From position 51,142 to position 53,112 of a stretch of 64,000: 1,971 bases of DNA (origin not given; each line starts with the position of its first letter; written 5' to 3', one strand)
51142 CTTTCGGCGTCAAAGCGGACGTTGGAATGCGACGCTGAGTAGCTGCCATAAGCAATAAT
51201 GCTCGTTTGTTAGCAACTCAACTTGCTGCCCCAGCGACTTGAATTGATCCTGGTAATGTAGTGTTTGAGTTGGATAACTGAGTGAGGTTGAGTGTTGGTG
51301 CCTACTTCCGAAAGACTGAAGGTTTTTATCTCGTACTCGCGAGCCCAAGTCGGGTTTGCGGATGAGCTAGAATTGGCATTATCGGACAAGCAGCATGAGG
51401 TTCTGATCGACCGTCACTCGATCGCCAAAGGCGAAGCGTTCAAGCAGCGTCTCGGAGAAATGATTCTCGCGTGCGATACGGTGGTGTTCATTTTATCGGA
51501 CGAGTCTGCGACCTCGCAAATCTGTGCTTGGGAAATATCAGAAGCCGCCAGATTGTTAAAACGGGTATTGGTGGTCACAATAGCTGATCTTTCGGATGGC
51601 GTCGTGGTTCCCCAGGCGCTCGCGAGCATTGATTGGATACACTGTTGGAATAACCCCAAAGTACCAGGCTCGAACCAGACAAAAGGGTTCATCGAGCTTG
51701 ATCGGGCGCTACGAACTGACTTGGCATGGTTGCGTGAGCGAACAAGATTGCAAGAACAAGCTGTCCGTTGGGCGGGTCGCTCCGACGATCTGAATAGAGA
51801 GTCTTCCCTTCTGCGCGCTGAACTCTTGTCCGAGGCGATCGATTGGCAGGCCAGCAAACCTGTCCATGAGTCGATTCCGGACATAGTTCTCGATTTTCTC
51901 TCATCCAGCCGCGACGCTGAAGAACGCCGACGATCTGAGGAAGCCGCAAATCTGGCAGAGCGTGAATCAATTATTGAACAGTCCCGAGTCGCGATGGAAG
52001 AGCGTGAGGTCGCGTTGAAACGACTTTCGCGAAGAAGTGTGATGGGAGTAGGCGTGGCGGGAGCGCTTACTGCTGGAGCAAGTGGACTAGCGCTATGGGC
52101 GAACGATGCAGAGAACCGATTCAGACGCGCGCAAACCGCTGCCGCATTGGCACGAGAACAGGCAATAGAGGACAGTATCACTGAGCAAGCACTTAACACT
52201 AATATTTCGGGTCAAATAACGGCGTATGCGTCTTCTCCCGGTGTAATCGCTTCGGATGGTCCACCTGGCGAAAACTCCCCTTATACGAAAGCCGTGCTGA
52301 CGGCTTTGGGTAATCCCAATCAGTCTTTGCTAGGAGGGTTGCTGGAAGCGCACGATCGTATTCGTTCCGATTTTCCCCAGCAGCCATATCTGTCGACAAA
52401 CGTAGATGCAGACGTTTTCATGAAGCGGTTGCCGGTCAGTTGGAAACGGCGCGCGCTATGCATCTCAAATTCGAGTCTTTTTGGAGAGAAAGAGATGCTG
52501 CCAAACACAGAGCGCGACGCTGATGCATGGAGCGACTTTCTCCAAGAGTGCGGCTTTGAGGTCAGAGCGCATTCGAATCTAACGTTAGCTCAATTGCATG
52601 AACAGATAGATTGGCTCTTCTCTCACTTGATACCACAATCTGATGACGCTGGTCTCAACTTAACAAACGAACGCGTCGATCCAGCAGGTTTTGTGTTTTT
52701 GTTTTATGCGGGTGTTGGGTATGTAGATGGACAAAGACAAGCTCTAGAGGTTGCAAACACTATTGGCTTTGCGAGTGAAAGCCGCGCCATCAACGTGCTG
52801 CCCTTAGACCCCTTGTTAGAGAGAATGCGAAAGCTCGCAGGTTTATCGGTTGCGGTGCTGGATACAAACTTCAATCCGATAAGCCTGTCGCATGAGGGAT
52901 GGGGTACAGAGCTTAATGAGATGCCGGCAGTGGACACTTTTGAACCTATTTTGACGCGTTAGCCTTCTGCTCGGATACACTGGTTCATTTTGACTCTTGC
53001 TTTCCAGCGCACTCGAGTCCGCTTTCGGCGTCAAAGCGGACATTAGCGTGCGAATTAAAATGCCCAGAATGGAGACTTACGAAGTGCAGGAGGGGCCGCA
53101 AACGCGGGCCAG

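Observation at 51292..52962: Membrane-spanning TIR protein with an apparently circularly permuted, catalytically dead caspase-like ectodomain: candidate single-gene immune sensor/effector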

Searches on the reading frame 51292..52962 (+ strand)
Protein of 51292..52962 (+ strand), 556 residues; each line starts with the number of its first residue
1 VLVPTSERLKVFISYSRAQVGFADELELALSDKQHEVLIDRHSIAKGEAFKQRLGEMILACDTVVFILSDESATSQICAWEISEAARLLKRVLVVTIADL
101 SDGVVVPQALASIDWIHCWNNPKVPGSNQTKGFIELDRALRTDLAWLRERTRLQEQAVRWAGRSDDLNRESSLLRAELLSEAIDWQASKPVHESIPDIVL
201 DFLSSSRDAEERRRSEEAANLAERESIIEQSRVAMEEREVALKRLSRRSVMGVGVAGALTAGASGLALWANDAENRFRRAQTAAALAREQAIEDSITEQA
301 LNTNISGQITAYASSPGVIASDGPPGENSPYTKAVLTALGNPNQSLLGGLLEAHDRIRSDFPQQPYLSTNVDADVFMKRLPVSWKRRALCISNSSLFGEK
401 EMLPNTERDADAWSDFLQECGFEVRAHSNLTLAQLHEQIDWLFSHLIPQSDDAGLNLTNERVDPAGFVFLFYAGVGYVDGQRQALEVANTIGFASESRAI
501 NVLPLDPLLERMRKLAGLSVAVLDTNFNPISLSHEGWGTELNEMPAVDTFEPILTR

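Call 3: search_protein_families(library=pfam, proteins=[window:51292-52962:+], max_evalue=10)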
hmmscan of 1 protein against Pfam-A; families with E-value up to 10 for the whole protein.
window:51292-52962:+ (556 aa): 7 families
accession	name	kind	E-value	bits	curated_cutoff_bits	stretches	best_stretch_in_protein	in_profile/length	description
PF13676.11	TIR_2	-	8e-17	62.3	28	1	11-121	1-111/122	TIR domain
PF00656.27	Peptidase_C14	-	2.9e-13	50.5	21.4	2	385-452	1-68/233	Caspase domain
PF01582.25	TIR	-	7.6e-05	23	21.3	1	16-87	11-82/179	TIR domain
PF08937.16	ThsB_TIR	-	0.0014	19.4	21.2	1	30-99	29-97/100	Thoeris protein ThsB, TIR-like domain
PF05014.21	Nuc_deoxyrib_tr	-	0.14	12.8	28.8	1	35-96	37-97/117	Nucleoside 2-deoxyribosyltransferase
PF02545.19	Maf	-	0.34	11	27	1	29-67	35-74/187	Maf-like protein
PF03993.17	DUF349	-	1.9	9.3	23.9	1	208-236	19-47/75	Domain of Unknown Function (DUF349)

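Call 4: search_protein_families(library=padloc, proteins=[window:51292-52962:+], max_evalue=1)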
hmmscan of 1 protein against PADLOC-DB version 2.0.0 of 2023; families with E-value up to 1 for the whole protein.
window:51292-52962:+ (556 aa): 11 families
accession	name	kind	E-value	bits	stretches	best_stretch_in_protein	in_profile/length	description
PDLC00434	ThsB1|ThsB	-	2.3e-08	31.6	1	9-87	139-218/396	TIR-like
PDLC02012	SAVED5--SAVED_TIR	-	1.4e-07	29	1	8-88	13-94/404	-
PDLC00425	ThsB1|ThsB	-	0.00079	16.6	1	56-112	306-361/389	TIR-like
PDLC00419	ThsB1|ThsB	-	0.0014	16.4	1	8-95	27-120/165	TIR-like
PDLC00418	ThsB1|ThsB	-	0.0044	14.9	1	60-120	63-123/155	TIR-like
PDLC05062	PDC-S66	-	0.0065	14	1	7-70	147-211/282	-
PDLC00420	ThsB1|ThsB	-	0.011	12.9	1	10-117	3-105/319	TIR-like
PDLC00436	ThsB1|ThsB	-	0.017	12.6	1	10-99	37-132/183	TIR-like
PDLC02961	RT-TIR_XII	-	0.03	11.2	1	7-87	346-421/475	single gene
PDLC00422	ThsB1|ThsB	-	0.043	11.3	1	38-82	78-120/194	TIR-like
PDLC00426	ThsB1|ThsB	-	0.046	11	1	47-105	283-341/352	TIR-like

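Call 5: search_protein_families(library=ncbifam, proteins=[window:51292-52962:+], max_evalue=1)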
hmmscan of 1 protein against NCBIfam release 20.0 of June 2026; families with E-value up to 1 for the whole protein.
window:51292-52962:+ (556 aa): 2 families
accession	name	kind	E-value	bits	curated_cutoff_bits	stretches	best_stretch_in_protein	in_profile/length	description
NF058526.1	Thoeris_type3_ThcB4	equivalog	2.9e-11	42.8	220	1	10-89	129-209/375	Thoeris type III anti-phage system protein ThcB4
NF042941.1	Retron_TIR_antiphage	equivalog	0.13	11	600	1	7-84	338-416/464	TIR domain-containing anti-phage reverse transcriptase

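Call 6: search_solved_structures(query=window:51292-52962:+, max_evalue=10, show_alignments=3)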
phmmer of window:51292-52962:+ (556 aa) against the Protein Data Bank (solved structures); distinct sequences matched with E-value up to 10: 6.
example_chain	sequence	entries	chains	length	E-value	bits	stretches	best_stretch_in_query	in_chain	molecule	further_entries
6pdq_A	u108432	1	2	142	0.11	14.4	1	382-440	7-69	Ancestral Effector Caspase-3/6/7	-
2zsh_B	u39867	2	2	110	0.45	12.4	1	399-454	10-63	DELLA protein GAI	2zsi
6ppm_A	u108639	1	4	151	0.85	11.5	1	383-440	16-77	Ancestral Caspase-6 Large Subunit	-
6y22_A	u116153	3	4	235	1.1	11.1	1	360-402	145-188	Probable E3 ubiquitin-protein ligase DTX2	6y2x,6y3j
6dna_A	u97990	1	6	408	1.1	11.1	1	230-276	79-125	Aspartate aminotransferase, cytoplasmic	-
6dnb_A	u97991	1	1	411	1.1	11.1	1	230-276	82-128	Aspartate aminotransferase, cytoplasmic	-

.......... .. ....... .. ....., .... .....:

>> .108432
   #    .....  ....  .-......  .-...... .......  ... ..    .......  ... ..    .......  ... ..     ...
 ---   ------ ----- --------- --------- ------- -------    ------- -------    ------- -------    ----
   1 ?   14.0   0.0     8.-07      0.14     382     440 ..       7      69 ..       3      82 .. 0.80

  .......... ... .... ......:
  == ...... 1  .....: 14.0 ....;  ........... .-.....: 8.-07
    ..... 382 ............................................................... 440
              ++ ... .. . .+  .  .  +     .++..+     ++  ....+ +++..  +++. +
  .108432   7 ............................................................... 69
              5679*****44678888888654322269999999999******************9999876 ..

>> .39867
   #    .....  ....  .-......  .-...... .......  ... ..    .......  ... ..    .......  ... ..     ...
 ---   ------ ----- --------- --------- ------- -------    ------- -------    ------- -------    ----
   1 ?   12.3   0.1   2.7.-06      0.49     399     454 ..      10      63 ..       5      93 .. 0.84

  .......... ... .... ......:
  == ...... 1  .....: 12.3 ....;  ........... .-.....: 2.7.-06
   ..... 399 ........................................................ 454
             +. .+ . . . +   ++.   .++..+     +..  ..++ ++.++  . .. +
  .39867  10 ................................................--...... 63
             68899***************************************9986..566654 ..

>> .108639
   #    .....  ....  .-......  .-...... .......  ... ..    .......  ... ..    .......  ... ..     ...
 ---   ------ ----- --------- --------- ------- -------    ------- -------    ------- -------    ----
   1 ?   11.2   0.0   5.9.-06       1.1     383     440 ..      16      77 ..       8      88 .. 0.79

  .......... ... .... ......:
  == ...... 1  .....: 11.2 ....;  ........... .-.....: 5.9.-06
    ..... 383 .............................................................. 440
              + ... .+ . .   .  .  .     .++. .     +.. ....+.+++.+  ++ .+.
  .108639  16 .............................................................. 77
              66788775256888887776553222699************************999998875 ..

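Call 8: find_homologous_proteins(query=window:51292-52962:+, max_evalue=0.001)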
Query window:51292-52962:+ (556 aa): 40 proteins with E <= 0.001 among 8000 candidates.
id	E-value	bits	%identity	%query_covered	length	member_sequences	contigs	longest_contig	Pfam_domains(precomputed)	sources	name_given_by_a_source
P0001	1.4e-206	705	100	60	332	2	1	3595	PF13676.12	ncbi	ncbi:MAG: toll/interleukin-1 receptor domain-containing protein, partial [Pseudomonadota bacterium]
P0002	3.6e-159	549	50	94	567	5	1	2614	PF01582.26,PF00656.28,PF13676.12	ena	-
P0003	1.1e-158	547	61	75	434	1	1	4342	PF01582.26,PF00656.28,PF13676.12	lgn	-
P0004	2.2e-147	510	50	94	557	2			PF00656.28,PF13676.12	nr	nr:TIR domain-containing protein [Hyphomonas sp. Mor2]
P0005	6.7e-98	347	36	95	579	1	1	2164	PF01582.26,PF00656.28,PF13676.12,PF08937.17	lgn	-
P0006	1.3e-95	339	38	95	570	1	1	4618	PF01582.26,PF00656.28,PF13676.12,PF08937.17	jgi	jgi:TIR domain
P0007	1.0e-93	333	61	48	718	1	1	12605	PF25168.2,PF24105.2,PF24805.2,PF25048.2,PF24017.3,PF23342.2,PF23411.2,PF23760.2,PF24817.2,PF23393.3,PF23609.2,PF20426.5,PF25460.2,PF00400.39,PF23414.2,PF25178.1,PF23410.5,PF23775.2,PF25174.2,PF24814.2,PF23381.2,PF25173.2,PF23383.2,PF25171.2,PF12894.14,PF25175.2,PF13676.12,PF24796.2,PF24780.2,PF23409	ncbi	ncbi:MAG: TIR domain-containing protein [Pseudomonadota bacterium]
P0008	6.1e-84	301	57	49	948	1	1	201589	PF23769.2,PF23586.3,PF13360.14,PF07494.18,PF17005.12,PF25048.2,PF23342.2,PF23411.2,PF23393.3,PF20426.5,PF08553.17,PF25460.2,PF11715.17,PF25178.1,PF23775.2,PF25173.2,PF23383.2,PF25171.2,PF12894.14,PF24780.2,PF23761.2,PF25172.2,PF24782.3,PF25047.1,PF26550.2,PF23756.2,PF23098.2,PF25168.2,PF24105.2,PF24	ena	-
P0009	5.0e-83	298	61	41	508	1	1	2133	PF13365.13,PF13676.12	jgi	jgi:hypothetical protein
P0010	5.5e-82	294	56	48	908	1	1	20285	PF25168.2,PF24105.2,PF24805.2,PF23342.2,PF23411.2,PF24817.2,PF23393.3,PF23609.2,PF20426.5,PF00400.39,PF23414.2,PF25174.2,PF24814.2,PF23381.2,PF25173.2,PF23383.2,PF25171.2,PF12894.14,PF25175.2,PF13676.12,PF24796.2,PF24780.2,PF23409.2,PF25172.2,PF24782.3,PF25391.2,PF08662.18,PF23869.2,PF24807.2,PF2504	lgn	-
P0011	3.8e-79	285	37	94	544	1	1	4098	PF01582.26,PF00656.28,PF13676.12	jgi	jgi:hypothetical protein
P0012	5.0e-77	278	60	39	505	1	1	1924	PF13365.13,PF01582.26,PF13676.12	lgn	-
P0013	9.2e-77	277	36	94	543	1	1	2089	PF01582.26,PF00656.28,PF13676.12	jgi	jgi:hypothetical protein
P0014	5.6e-76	274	63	37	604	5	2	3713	PF13676.12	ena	-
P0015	1.0e-75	274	62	38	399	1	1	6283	PF01582.26,PF13676.12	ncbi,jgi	jgi:hypothetical protein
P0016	2.3e-75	272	62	37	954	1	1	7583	PF25174.2,PF23381.2,PF13676.12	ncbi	ncbi:MAG: toll/interleukin-1 receptor domain-containing protein [Pseudomonadota bacterium]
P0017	2.9e-75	272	62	37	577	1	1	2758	PF13676.12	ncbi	ncbi:MAG: toll/interleukin-1 receptor domain-containing protein, partial [Pseudomonadota bacterium]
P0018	3.9e-75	272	37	93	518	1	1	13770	PF01582.26,PF00656.28,PF13676.12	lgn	-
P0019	1.4e-74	270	61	37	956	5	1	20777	PF25174.2,PF24814.2,PF23381.2,PF25173.2,PF25175.2,PF13676.12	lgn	-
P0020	1.5e-74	270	35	94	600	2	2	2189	PF01582.26,PF00656.28,PF13676.12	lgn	-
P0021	6.5e-74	268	62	37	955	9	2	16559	PF25174.2,PF23381.2,PF25173.2,PF13676.12,PF23414.2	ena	-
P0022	1.7e-73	266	59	39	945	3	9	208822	PF25174.2,PF23381.2,PF13676.12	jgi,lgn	jgi:hypothetical protein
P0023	3.8e-73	265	59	38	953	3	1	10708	PF25174.2,PF23381.2,PF13676.12,PF23414.2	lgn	-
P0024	4.6e-73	265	59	38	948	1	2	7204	PF25174.2,PF23381.2,PF13676.12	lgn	-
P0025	6.1e-73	264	60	37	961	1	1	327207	PF25174.2,PF23381.2,PF13676.12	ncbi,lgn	ncbi:MAG: toll/interleukin-1 receptor domain-containing protein [Pseudomonadota bacterium]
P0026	7.5e-73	264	61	37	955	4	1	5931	PF25174.2,PF23381.2,PF25171.2,PF13676.12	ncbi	-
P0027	1.7e-72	263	36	94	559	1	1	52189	PF01582.26,PF00656.28,PF13676.12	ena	-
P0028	3.0e-69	252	59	39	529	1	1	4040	PF12860.14,PF13676.12,PF00989.32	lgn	-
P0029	6.4e-66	241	51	40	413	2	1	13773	PF13676.12,PF10137.15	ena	-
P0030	2.0e-61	226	34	95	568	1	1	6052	PF01582.26,PF00656.28,PF13676.12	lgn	-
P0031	4.1e-61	225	54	40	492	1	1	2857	PF13676.12,PF13755.12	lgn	-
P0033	1.5e-56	210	44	46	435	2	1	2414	PF01582.26,PF25174.2,PF25172.2,PF24814.2,PF24805.2,PF23381.2,PF25173.2,PF25175.2,PF13676.12,PF00400.39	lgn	-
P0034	6.1e-36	142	37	47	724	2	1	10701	PF25168.2,PF23586.3,PF24105.2,PF24805.2,PF25048.2,PF24017.3,PF23342.2,PF13570.14,PF24817.2,PF23393.3,PF23609.2,PF24797.2,PF20426.5,PF25460.2,PF00400.39,PF11715.17,PF23414.2,PF25178.1,PF23775.2,PF25174.2,PF24814.2,PF23381.2,PF25173.2,PF25171.2,PF12894.14,PF25175.2,PF13676.12,PF24796.2,PF07676.19,PF24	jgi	jgi:WD40 repeat protein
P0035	2.3e-34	137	36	49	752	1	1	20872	PF25168.2,PF23586.3,PF24105.2,PF24805.2,PF25048.2,PF24017.3,PF23342.2,PF13570.14,PF24817.2,PF23393.3,PF23389.2,PF23609.2,PF20426.5,PF25460.2,PF00400.39,PF11715.17,PF23414.2,PF25178.1,PF23775.2,PF25174.2,PF24814.2,PF23381.2,PF25173.2,PF25171.2,PF12894.14,PF25175.2,PF13676.12,PF24796.2,PF07676.19,PF24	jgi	jgi:WD40 repeat protein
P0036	4.8e-29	120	34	53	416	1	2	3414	PF13676.12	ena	-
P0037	1.2e-28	118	38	38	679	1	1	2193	PF25168.2,PF25174.2,PF24814.2,PF24105.2,PF24805.2,PF23381.2,PF25173.2,PF25171.2,PF12894.14,PF25175.2,PF24817.2,PF13676.12,PF24796.2,PF23409.2,PF25172.2,PF16529.12,PF24797.2,PF25391.2,PF24807.2,PF26550.2,PF25460.2,PF00400.39,PF23414.2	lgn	-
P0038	5.0e-26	110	36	45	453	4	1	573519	PF01582.26,PF13676.12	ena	-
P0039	4.1e-20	90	34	38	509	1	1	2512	PF03781.23,PF13676.12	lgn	-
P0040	2.6e-11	61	33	37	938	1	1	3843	PF25168.2,PF24105.2,PF24805.2,PF25048.2,PF23342.2,PF24817.2,PF23393.3,PF23389.2,PF15492.13,PF20426.5,PF25460.2,PF00400.39,PF23749.2,PF23414.2,PF25178.1,PF23410.5,PF25174.2,PF24814.2,PF23381.2,PF25173.2,PF23383.2,PF25171.2,PF12894.14,PF25175.2,PF13676.12,PF24796.2,PF07676.19,PF24780.2,PF23409.2,PF251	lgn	-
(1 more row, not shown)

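Call 25: find_encoding_contigs(protein=P0027, flank=10000, max_places=3)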
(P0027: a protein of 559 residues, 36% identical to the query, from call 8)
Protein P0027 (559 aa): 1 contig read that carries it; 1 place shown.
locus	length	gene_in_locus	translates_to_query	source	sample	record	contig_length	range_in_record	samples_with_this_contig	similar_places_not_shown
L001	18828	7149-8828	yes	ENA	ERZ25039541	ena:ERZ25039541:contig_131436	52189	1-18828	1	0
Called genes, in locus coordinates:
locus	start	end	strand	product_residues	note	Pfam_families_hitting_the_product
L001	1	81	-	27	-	?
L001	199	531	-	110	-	-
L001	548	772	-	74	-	-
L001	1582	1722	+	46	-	PF00903:Glyoxalase (weak), PF22677:Ble-like_N (weak)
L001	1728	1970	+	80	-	PF00903:Glyoxalase (weak)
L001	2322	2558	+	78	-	PF00584:SecE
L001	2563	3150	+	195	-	PF02357:NusG, PF00467:KOW (faint)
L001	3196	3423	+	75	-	PF04255:DUF433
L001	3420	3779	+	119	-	PF18480:DUF5615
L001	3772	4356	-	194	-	PF00440:TetR_N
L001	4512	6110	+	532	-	PF07715:Plug, PF00593:TonB_dep_Rec_b-barrel (faint)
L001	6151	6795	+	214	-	PF00593:TonB_dep_Rec_b-barrel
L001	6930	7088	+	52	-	-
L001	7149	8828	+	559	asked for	PF01582:TIR (weak), PF13676:TIR_2, PF00656:Peptidase_C14 (faint)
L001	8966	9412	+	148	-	PF03946:Ribosomal_L11_N, PF00298:Ribosomal_L11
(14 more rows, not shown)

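Call 27: find_related_loci(query=window:51292-52959:+, collection=genome_contigs, flank=10000)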
Query window:51292-52959:+ (556 aa) in genome_contigs; peptide patterns used: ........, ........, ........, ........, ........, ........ (x = any residue, [..] = any of these).
28 stretches matched a pattern; 6 encode a relative of the query (tblastn E <= 1e-3); 6 distinct loci.
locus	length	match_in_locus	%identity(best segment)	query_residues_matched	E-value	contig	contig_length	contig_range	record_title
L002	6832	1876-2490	61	5-210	1e-78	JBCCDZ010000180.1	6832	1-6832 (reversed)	MAG: Pseudomonadota bacterium isolate P01_A01_bin.96 k141_201245_length_6832_cov_103.0000, whole genome shotgun sequence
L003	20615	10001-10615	62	5-210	2e-78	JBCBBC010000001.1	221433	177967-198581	MAG: Pseudomonadota bacterium isolate J06576_4 NODE_1_length_221433_cov_10.010964, whole genome shotgun sequence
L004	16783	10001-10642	60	3-216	2e-78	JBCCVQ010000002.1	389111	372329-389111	MAG: Pseudomonadota bacterium isolate P01_E01_bin.41 k141_232400_length_389111_cov_19.6345, whole genome shotgun sequenc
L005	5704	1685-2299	61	5-210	1e-77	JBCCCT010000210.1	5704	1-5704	MAG: Pseudomonadota bacterium isolate P01_A01_bin.66 k141_1566599_length_5704_cov_202.3998, whole genome shotgun sequenc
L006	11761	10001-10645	57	1-216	4e-77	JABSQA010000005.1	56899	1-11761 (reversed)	MAG: Henriciella sp. isolate DT_48 DT-Henriciella-2_scaffold_5, whole genome shotgun sequence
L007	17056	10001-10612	60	6-210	9e-77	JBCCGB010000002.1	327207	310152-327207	MAG: Pseudomonadota bacterium isolate P01_B01_bin.33 k141_812830_length_327207_cov_26.5437, whole genome shotgun sequenc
